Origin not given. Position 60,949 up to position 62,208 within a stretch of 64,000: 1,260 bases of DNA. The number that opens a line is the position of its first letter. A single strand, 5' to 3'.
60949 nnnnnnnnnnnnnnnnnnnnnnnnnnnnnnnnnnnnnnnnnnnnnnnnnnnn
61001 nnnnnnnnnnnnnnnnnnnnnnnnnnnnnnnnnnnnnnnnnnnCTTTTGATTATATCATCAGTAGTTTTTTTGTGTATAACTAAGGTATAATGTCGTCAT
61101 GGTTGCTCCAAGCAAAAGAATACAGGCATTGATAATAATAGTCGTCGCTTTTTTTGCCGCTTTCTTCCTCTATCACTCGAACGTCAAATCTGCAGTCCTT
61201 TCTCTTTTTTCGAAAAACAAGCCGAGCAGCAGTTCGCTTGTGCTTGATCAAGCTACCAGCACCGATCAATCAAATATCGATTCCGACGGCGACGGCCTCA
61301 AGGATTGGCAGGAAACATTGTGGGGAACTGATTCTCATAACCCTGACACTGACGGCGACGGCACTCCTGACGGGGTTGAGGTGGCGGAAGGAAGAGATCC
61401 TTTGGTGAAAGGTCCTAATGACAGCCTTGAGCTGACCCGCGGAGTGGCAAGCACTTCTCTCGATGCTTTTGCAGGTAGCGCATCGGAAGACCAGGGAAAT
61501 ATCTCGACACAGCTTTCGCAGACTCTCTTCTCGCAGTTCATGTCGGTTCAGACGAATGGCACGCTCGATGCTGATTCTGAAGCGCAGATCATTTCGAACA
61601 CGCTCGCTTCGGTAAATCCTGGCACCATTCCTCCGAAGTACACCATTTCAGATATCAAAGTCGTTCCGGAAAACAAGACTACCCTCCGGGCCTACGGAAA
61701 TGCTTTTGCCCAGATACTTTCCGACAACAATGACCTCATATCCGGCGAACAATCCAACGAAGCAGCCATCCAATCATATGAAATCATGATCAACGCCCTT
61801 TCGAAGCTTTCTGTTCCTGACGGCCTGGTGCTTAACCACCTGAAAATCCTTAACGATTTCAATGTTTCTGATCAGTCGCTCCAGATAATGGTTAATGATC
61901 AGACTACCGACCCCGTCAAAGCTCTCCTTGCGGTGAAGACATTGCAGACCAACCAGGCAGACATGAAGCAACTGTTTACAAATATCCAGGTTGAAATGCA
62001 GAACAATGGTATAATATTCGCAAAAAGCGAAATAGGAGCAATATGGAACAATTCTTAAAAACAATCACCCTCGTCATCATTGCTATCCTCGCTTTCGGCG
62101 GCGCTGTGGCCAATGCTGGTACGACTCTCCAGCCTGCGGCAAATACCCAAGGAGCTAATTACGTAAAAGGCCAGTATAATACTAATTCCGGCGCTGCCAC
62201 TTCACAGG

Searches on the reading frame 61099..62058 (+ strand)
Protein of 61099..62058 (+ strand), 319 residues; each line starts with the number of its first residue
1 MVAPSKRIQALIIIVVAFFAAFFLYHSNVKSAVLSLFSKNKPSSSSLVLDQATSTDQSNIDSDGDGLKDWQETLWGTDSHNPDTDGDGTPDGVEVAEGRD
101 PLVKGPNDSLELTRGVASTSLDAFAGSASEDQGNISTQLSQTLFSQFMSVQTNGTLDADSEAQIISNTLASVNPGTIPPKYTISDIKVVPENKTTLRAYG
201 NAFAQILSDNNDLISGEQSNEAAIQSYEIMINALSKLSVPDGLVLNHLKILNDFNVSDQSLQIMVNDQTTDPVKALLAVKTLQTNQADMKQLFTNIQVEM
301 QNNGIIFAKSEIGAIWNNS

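Call 74: search_protein_families(library=pfam, proteins=[window:61099-62058:+], max_evalue=0.0001)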
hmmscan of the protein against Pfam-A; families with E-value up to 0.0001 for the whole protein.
window:61099-62058:+ (319 aa): 1 family
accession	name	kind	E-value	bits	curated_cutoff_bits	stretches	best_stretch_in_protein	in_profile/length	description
PF18884.5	TSP3_bac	-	3.6e-08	33.5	25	0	83-102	1-20/22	Bacterial TSP3 repeat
